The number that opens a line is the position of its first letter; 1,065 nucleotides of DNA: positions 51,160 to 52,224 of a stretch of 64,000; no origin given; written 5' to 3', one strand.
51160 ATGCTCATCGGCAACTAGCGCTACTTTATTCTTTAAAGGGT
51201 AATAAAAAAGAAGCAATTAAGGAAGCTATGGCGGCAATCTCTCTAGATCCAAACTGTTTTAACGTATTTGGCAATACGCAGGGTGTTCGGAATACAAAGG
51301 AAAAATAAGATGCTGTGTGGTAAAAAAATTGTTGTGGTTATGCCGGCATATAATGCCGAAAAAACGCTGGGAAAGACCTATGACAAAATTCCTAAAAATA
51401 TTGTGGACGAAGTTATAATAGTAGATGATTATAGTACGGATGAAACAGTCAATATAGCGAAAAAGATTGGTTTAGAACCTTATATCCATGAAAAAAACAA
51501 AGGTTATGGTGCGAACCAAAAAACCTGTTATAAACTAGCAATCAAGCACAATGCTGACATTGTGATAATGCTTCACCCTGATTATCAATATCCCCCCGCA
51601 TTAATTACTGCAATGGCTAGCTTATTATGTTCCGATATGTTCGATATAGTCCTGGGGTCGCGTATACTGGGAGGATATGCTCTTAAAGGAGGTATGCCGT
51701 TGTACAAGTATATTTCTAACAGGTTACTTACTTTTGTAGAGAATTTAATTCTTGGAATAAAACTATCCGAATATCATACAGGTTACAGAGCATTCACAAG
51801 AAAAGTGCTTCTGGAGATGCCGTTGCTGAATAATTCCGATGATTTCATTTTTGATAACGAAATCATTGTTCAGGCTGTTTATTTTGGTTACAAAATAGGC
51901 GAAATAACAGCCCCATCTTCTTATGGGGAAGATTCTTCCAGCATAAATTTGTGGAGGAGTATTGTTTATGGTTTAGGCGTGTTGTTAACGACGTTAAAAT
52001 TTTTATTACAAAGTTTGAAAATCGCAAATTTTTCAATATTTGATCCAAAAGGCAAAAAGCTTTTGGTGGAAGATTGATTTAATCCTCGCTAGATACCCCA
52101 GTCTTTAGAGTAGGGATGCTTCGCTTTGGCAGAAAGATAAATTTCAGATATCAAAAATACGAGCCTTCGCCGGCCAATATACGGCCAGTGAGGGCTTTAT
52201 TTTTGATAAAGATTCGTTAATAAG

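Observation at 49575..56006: Eukaryote-like O-glycosylation module: two TMTC/DUF1736-like GT-C transferases with TPR tails flanking a Dpm1/Ppm1-like GT2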

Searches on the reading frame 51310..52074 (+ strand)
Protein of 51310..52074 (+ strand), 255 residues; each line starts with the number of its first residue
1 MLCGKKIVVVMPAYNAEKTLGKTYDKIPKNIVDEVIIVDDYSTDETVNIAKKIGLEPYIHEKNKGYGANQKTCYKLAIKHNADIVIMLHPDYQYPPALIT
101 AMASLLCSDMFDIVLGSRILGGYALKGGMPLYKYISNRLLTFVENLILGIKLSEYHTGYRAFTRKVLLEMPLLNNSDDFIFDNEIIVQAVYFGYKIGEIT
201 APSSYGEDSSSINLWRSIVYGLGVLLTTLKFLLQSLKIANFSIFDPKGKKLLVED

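Call 3: search_protein_families(library=pfam, proteins=[window:51310-52074:+], max_evalue=0.01)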
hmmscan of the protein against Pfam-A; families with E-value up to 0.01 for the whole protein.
window:51310-52074:+ (255 aa): 1 family
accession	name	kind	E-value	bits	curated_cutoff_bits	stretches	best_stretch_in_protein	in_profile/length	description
PF00535.33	Glycos_transf_2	-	7.8e-23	81.7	23.3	1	9-167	2-164/168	Glycosyl transferase family 2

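Call 4: search_protein_families(library=ncbifam, proteins=[window:51310-52074:+], max_evalue=0.01)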
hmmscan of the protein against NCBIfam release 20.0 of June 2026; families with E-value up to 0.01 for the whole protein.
window:51310-52074:+ (255 aa): 13 families
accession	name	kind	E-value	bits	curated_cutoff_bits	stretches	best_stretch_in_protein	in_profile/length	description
TIGR04182.1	glyco_TIGR04182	equivalog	2.9e-20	72.9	325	1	7-207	2-192/293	S-layer glycoprotein N-glycosyltransferase AglJ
NF058614.1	PPMAGASynPpgS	equivalog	9.3e-16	57.9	370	1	8-211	3-204/226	polyprenyl-phospho-N-acetylgalactosaminyl synthase PpgS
NF041391.1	DPhHxTase_Halo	equivalog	2.4e-15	56.1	375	1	11-200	1-180/213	dolichyl-phosphate hexose transferase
TIGR04283.1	glyco_like_mftF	equivalog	9.8e-10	38.4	182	1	8-106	2-97/221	TIGR04283 family arsenosugar biosynthesis glycosyltransferase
NF047588.1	GlcsyltransPgfSStrep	equivalog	2.9e-09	36.6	500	1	6-175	2-172/308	glycosyltransferase PgfS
NF010496.0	PRK13915.1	equivalog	1.2e-08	34.4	262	1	4-59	30-90/307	glucosyl-3-phosphoglycerate synthase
NF007986.1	PRK10714.1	equivalog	1.2e-05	24.5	529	1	5-233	6-233/316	undecaprenyl-phosphate 4-deoxy-4-formamido-L-arabinose transferase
NF047683.1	TeichurnBiosyTuaG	equivalog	3.2e-05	23.7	400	1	5-53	6-56/252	teichuronic acid biosynthesis protein TuaG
NF007482.0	PRK10073.1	equivalog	3.6e-05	22.9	423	1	5-53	6-56/334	glycosyltransferase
NF053739.1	GlytfEpsEBac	equivalog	0.0005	19.1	450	1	6-53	2-51/265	glycosyltransferase EpsE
NF041875.1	EPS_EpsD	equivalog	0.00067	19.1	370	1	9-166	3-166/325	exopolysaccharide biosynthesis glycosyltransferase EpsD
TIGR04195.1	S_glycosyl_SunS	equivalog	0.00076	18.4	350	1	12-51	64-102/421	SunS family peptide S-glycosyltransferase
NF038302.1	EPS_HpsE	equivalog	0.003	16.6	300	1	7-52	3-53/307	hormogonium polysaccharide biosynthesis glycosyltransferase HpsE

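Call 17: search_solved_structures(query=window:51310-52074:+, max_evalue=0.001, show_alignments=2)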
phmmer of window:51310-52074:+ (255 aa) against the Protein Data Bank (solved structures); distinct sequences matched with E-value up to 0.001: 5.
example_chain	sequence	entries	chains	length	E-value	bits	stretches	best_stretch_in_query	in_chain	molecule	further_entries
5mlz_A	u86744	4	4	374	4e-07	33.4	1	5-170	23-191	Dolichol monophosphate mannose synthase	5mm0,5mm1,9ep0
2z87_A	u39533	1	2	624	4.3e-05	26.8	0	8-77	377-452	Chondroitin synthase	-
2z86_A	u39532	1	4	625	4.3e-05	26.8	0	8-77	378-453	Chondroitin synthase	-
9bhc_C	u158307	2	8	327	0.00041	23.6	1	5-236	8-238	Undecaprenyl-phosphate 4-deoxy-4-formamido-L-arabinose transferase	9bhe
8vxh_A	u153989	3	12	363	0.00056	23.1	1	5-236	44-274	Undecaprenyl-phosphate 4-deoxy-4-formamido-L-arabinose transferase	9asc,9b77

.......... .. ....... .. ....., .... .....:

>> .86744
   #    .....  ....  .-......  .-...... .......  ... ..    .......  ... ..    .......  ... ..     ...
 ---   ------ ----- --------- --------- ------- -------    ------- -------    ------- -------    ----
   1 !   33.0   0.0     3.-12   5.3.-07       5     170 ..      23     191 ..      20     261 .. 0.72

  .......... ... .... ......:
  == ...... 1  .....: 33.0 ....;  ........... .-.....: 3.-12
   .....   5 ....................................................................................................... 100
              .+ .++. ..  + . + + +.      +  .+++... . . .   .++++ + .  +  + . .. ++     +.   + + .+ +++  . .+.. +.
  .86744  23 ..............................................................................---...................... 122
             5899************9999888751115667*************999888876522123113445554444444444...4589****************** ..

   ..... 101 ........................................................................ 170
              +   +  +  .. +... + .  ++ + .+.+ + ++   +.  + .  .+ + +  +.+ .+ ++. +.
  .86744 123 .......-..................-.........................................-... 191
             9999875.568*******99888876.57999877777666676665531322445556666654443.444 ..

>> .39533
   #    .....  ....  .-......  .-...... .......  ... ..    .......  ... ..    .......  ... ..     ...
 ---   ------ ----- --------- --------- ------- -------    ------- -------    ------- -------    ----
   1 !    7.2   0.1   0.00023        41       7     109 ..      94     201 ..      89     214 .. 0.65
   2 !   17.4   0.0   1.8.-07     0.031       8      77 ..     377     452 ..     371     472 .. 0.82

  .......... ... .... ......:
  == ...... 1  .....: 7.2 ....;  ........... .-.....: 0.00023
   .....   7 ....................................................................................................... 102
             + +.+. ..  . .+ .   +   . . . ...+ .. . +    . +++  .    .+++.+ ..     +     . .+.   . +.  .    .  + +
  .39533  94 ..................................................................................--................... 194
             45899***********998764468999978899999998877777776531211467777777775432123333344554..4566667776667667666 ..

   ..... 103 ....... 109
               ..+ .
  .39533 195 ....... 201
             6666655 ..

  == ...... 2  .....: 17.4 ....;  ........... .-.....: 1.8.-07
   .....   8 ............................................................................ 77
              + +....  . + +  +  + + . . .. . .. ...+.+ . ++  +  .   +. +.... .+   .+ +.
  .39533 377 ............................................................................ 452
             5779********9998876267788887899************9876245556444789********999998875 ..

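Call 36: list_cluster_members(proteins=[P0001, P0121, window:51310-52074:+, window:52646-54199:+])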
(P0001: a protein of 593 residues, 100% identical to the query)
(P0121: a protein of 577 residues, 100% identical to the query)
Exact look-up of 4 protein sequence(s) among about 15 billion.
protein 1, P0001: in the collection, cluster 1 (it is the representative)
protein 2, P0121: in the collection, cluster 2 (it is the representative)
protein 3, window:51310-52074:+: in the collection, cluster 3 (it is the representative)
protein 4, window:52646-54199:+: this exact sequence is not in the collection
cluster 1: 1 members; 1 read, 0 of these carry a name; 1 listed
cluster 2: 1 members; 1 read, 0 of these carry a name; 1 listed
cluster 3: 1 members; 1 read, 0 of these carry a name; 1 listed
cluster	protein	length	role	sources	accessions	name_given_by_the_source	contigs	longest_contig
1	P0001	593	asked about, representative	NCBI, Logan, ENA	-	-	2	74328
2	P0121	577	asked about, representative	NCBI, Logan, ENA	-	-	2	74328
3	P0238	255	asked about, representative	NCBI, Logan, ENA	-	-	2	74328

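Call 57: find_related_loci(query=window:51310-52074:+, collection=metagenome_contigs, flank=6000)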
Query window:51310-52074:+ (255 aa) in metagenome_contigs; peptide patterns used: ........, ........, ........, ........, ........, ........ (x = any residue, [..] = any of these).
600 stretches matched a pattern (row limit reached: there are more); 580 encode a relative of the query (tblastn E <= 1e-3); the best 80 are kept; 80 distinct loci.
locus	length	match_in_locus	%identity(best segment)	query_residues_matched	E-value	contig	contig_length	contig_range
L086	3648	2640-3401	77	1-254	4e-132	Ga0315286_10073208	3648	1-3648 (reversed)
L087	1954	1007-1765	69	1-253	5e-127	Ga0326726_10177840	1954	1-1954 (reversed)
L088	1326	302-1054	67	1-251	6e-124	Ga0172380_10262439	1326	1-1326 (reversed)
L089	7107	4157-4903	65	1-249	1e-111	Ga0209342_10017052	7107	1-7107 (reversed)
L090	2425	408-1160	61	1-251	2e-116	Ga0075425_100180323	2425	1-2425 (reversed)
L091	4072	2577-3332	62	1-252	6e-112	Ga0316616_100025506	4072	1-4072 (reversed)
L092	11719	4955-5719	61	1-255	2e-110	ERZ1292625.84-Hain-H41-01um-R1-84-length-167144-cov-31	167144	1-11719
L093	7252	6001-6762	61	1-254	5e-110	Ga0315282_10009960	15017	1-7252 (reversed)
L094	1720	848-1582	64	1-245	3e-117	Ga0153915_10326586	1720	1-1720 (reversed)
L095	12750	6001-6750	61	1-251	1e-109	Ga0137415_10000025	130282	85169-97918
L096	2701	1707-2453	62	1-249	2e-113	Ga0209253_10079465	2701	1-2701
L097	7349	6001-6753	61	1-251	2e-108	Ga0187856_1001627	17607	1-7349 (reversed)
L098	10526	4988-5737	60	1-251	2e-108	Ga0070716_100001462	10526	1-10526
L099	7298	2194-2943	60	1-251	3e-108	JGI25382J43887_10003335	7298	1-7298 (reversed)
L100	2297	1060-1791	63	1-244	6e-113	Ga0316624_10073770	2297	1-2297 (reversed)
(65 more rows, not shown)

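Call 63: search_protein_families(library=pfam, alignment_id=A4, max_evalue=0.001)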
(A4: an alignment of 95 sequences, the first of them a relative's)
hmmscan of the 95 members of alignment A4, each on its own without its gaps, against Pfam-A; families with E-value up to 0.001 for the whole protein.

A. member 1, L086:617-2554:+ (646 aa): 1 family
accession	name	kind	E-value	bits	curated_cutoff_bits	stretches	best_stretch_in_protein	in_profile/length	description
PF08305.17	NPCBM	-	4.2e-33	114.7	23.9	1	503-644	4-136/137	NPCBM/NEW2 domain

B. families by the number of members that match (of 95 scanned): 109 families (the first 25 are shown)
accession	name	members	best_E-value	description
PF13414.12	TPR_11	6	1.2e-58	TPR repeat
PF07719.23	TPR_2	6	1.3e-42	Tetratricopeptide repeat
PF00515.34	TPR_1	6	1.8e-42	Tetratricopeptide repeat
PF13432.12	TPR_16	6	1.2e-37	Tetratricopeptide repeat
PF13181.12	TPR_8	6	2.3e-36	Tetratricopeptide repeat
PF13431.12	TPR_17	6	4.4e-33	Tetratricopeptide repeat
PF13424.12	TPR_12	6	7.2e-28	Tetratricopeptide repeat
PF14559.12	TPR_19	5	4.5e-34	Tetratricopeptide repeat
PF13489.12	Methyltransf_23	5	1.6e-25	Methyltransferase domain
PF08241.18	Methyltransf_11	5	2.4e-21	Methyltransferase domain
PF13428.12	TPR_14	5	6e-21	Tetratricopeptide repeat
PF13649.12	Methyltransf_25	5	6.3e-16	Methyltransferase domain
PF08242.18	Methyltransf_12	5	4.3e-13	Methyltransferase domain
PF07021.18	MetW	5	7e-13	Methionine biosynthesis protein MetW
PF13847.12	Methyltransf_31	5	9.1e-12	Methyltransferase domain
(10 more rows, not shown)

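Call 66: search_protein_families(library=pfam, alignment_id=A5, max_evalue=0.01)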
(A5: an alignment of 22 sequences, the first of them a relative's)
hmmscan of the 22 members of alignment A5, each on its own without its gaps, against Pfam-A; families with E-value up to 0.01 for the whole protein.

A. member 1, L109:4073-5878:+ (602 aa): 33 families (the best 25 are shown)
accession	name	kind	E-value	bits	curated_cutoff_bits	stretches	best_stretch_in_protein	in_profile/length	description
PF13414.12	TPR_11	-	1.2e-58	194.9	26.8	5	489-530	1-42/42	TPR repeat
PF07719.23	TPR_2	-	1.3e-42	140.8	27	5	516-548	1-33/34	Tetratricopeptide repeat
PF00515.34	TPR_1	-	1.8e-42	141.9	27.8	5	516-548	1-33/34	Tetratricopeptide repeat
PF13432.12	TPR_16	-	1.2e-37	128.4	32.7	4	520-582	1-63/65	Tetratricopeptide repeat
PF13181.12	TPR_8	-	2.3e-36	121.3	25.7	4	516-548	1-33/34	Tetratricopeptide repeat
PF14559.12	TPR_19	-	4.5e-34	117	25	5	527-583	2-58/68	Tetratricopeptide repeat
PF13431.12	TPR_17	-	4.4e-33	111.2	24.4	3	505-536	2-33/34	Tetratricopeptide repeat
PF13424.12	TPR_12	-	7.2e-28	97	30.1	3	482-545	3-74/77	Tetratricopeptide repeat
PF13428.12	TPR_14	-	6e-21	73.3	23.5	2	484-523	3-42/44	Tetratricopeptide repeat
PF13374.12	TPR_10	-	5.6e-17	61.6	27.5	1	516-544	2-30/42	Tetratricopeptide repeat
PF13176.12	TPR_7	-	1.8e-16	59.2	27.9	0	552-582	1-31/36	Tetratricopeptide repeat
PF07721.20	TPR_4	-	4.5e-15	55.1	27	0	516-535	1-20/26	Tetratricopeptide repeat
PF13371.12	TPR_9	-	8.5e-15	55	35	2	488-550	1-63/73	Tetratricopeptide repeat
PF13174.12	TPR_6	-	2.3e-14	53.4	26.3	2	518-547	2-31/33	Tetratricopeptide repeat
PF24575.1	TPR_Slam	-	5.5e-10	40.1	35.2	0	491-535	56-100/104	Surface lipoprotein assembly modifier, N-terminal TPR repeats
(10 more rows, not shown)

B. families by the number of members that match (of 22 scanned): 47 families (the first 25 are shown)
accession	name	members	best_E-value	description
PF13231.12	PMT_2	6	2.1e-10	Dolichyl-phosphate-mannose-protein mannosyltransferase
PF20604.3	DUF6798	6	1.3e-06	Domain of unknown function (DUF6798)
PF13414.12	TPR_11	4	1.2e-58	TPR repeat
PF07719.23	TPR_2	4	1.3e-42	Tetratricopeptide repeat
PF00515.34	TPR_1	4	1.8e-42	Tetratricopeptide repeat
PF13432.12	TPR_16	4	1.2e-37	Tetratricopeptide repeat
PF13181.12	TPR_8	4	2.3e-36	Tetratricopeptide repeat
PF14559.12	TPR_19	4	4.5e-34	Tetratricopeptide repeat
PF13431.12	TPR_17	4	4.4e-33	Tetratricopeptide repeat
PF13424.12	TPR_12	4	7.2e-28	Tetratricopeptide repeat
PF13428.12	TPR_14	4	6e-21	Tetratricopeptide repeat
PF13176.12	TPR_7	4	1.8e-16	Tetratricopeptide repeat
PF13371.12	TPR_9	4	8.5e-15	Tetratricopeptide repeat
PF13174.12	TPR_6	4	2.3e-14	Tetratricopeptide repeat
PF23914.1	TPR_CcmH_CycH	4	1.3e-08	Cytochrome c-type biogenesis protein H TPR domain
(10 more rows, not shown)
